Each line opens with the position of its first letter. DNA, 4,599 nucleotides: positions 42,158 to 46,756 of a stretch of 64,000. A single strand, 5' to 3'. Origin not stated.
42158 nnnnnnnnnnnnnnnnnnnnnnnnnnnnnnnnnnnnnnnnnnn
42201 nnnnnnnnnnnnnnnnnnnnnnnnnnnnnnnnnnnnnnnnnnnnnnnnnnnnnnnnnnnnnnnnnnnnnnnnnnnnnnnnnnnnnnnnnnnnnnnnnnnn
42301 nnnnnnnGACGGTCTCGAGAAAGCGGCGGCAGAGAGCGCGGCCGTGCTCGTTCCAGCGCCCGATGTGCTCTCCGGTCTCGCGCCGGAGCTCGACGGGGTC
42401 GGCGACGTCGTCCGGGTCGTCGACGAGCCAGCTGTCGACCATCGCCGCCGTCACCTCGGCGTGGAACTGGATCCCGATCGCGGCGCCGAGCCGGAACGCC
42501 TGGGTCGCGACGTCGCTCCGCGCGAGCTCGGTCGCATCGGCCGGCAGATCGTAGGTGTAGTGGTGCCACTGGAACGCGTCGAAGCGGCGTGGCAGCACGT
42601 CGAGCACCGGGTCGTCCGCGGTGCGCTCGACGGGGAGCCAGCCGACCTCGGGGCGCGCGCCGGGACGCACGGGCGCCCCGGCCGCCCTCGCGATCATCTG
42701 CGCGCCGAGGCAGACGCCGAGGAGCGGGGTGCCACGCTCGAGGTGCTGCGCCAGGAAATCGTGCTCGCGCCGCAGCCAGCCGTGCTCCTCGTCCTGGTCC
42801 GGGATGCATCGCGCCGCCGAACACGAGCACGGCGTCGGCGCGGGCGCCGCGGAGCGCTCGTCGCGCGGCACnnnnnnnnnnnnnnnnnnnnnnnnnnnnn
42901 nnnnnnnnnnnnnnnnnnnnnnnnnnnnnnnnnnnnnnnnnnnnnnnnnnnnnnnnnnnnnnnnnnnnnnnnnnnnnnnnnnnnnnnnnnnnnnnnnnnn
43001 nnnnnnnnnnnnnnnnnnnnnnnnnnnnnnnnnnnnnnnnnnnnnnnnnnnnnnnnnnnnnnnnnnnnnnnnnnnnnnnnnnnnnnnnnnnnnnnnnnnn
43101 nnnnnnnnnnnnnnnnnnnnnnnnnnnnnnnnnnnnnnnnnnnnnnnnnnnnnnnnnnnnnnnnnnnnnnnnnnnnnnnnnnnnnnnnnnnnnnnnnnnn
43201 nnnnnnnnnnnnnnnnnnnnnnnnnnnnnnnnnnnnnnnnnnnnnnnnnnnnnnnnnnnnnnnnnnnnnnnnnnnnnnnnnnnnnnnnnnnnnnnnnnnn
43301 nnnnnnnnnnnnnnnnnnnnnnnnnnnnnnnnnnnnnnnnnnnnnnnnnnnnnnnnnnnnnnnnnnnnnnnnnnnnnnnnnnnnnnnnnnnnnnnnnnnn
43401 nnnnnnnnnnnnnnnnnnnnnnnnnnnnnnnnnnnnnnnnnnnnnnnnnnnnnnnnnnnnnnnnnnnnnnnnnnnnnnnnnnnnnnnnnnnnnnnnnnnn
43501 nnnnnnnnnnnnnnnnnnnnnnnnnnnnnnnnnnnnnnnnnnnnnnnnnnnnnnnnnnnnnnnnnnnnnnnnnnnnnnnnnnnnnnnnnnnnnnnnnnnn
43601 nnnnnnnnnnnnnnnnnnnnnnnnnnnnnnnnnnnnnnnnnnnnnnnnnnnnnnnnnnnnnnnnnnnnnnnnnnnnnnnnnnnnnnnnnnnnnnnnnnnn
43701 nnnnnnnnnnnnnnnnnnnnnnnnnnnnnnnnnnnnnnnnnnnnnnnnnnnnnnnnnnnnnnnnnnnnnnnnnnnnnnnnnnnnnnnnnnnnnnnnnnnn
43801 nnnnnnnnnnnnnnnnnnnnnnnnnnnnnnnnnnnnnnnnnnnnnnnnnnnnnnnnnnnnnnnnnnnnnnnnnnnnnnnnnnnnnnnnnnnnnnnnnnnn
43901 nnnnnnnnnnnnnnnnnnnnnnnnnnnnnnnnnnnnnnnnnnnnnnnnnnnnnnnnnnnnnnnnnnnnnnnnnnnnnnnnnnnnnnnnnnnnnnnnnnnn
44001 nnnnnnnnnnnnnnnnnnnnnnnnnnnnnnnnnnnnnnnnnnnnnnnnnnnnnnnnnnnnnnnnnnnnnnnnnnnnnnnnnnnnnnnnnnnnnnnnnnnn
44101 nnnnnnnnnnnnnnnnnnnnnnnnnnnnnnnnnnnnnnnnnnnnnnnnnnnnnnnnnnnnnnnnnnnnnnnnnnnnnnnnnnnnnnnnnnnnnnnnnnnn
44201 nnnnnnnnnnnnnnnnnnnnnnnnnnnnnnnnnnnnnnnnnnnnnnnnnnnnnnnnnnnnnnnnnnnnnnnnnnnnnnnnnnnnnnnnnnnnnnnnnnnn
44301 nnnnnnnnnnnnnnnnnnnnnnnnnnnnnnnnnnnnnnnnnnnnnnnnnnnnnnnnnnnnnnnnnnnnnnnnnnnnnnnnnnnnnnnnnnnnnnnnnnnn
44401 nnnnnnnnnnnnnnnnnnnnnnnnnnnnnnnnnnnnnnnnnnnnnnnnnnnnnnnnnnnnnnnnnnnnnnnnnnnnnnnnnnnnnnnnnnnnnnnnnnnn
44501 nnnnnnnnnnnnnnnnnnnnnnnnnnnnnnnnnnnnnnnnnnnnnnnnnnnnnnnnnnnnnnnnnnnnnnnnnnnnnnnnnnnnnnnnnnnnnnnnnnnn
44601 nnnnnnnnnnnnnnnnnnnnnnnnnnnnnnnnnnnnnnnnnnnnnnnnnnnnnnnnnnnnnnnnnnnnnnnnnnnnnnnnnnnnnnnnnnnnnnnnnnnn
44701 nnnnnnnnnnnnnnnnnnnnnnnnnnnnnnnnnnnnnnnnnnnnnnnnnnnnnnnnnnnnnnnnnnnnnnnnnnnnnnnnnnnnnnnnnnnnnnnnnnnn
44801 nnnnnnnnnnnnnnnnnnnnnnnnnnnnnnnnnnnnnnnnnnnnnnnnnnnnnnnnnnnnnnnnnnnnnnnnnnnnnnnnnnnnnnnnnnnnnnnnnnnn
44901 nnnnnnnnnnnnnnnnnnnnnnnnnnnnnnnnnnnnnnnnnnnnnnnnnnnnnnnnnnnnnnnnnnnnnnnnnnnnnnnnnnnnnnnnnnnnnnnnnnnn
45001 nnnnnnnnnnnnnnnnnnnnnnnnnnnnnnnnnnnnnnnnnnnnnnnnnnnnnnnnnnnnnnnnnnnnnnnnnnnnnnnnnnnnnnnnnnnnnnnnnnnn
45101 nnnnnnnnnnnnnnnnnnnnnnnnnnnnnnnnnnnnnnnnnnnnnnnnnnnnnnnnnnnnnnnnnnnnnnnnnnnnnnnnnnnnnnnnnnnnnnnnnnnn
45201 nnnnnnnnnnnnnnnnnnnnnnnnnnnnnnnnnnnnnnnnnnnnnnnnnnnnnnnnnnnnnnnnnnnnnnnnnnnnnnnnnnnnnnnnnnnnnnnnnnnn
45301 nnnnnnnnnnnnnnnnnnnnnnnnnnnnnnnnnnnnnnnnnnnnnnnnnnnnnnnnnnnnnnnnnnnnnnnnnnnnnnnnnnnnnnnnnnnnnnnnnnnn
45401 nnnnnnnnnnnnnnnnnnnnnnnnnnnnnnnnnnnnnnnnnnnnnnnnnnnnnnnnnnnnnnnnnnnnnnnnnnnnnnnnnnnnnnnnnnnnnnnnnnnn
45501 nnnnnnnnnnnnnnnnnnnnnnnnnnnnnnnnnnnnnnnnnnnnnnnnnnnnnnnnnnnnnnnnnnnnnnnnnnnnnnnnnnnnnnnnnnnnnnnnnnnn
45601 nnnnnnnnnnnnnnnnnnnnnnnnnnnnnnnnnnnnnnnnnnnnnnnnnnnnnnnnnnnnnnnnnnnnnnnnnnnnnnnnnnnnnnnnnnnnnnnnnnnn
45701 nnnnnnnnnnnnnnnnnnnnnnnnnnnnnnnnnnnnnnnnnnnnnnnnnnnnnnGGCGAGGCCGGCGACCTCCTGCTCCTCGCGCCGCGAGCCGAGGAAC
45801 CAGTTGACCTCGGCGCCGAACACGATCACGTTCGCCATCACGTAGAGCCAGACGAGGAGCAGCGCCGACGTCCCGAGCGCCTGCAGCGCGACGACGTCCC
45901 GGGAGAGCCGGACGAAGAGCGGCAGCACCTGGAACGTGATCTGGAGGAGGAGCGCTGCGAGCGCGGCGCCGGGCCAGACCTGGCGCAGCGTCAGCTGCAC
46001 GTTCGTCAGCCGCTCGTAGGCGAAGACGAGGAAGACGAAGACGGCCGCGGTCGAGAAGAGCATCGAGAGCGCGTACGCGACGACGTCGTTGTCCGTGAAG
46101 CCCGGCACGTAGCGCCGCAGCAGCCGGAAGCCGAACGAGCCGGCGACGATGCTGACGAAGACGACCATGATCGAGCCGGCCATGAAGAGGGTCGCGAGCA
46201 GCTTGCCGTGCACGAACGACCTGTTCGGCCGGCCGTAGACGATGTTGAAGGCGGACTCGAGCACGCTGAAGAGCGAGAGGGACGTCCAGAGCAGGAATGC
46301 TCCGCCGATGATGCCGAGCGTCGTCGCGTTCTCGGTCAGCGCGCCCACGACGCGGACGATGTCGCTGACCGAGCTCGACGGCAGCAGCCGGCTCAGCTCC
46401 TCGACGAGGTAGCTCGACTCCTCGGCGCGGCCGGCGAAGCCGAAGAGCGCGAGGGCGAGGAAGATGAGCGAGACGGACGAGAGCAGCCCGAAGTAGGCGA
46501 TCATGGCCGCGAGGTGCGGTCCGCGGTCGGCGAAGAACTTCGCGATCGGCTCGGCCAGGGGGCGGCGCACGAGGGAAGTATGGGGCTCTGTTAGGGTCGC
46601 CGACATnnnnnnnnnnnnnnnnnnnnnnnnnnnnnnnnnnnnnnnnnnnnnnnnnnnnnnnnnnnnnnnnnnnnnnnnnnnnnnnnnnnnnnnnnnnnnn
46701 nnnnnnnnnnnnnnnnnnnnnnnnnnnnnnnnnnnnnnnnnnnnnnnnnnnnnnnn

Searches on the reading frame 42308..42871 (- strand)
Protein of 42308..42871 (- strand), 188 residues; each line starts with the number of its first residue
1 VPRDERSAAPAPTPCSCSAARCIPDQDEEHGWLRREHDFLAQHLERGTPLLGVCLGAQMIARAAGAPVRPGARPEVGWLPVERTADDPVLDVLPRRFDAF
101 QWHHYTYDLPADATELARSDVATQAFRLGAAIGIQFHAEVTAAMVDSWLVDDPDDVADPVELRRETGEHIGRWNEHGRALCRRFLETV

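Call 69: search_protein_families(library=pfam, proteins=[window:42308-42871:-], max_evalue=0.00001)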
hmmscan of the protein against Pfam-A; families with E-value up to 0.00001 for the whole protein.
window:42308-42871:- (188 aa): 1 family
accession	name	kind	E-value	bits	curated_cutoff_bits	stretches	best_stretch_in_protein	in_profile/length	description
PF00117.34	GATase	-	1e-12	48.5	22.8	1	39-142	64-175/190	Glutamine amidotransferase class-I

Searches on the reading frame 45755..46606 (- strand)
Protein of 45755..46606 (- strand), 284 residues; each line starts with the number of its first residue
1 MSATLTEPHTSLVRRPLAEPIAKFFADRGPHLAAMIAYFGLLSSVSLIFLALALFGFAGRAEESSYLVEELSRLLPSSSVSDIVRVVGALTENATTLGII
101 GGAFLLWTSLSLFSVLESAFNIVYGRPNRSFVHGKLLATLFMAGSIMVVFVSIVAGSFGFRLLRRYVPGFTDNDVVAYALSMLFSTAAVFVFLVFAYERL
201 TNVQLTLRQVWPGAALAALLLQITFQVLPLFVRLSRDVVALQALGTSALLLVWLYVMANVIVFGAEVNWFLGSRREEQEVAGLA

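Call 68: search_protein_families(library=pfam, proteins=[window:45755-46606:-], max_evalue=0.00001)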
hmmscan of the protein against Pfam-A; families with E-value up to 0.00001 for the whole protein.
window:45755-46606:- (284 aa): 1 family
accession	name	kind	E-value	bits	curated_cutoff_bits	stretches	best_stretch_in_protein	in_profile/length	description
PF03631.20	Virul_fac_BrkB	-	2.5e-36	126.1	33.7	1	27-274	3-258/259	Virulence factor BrkB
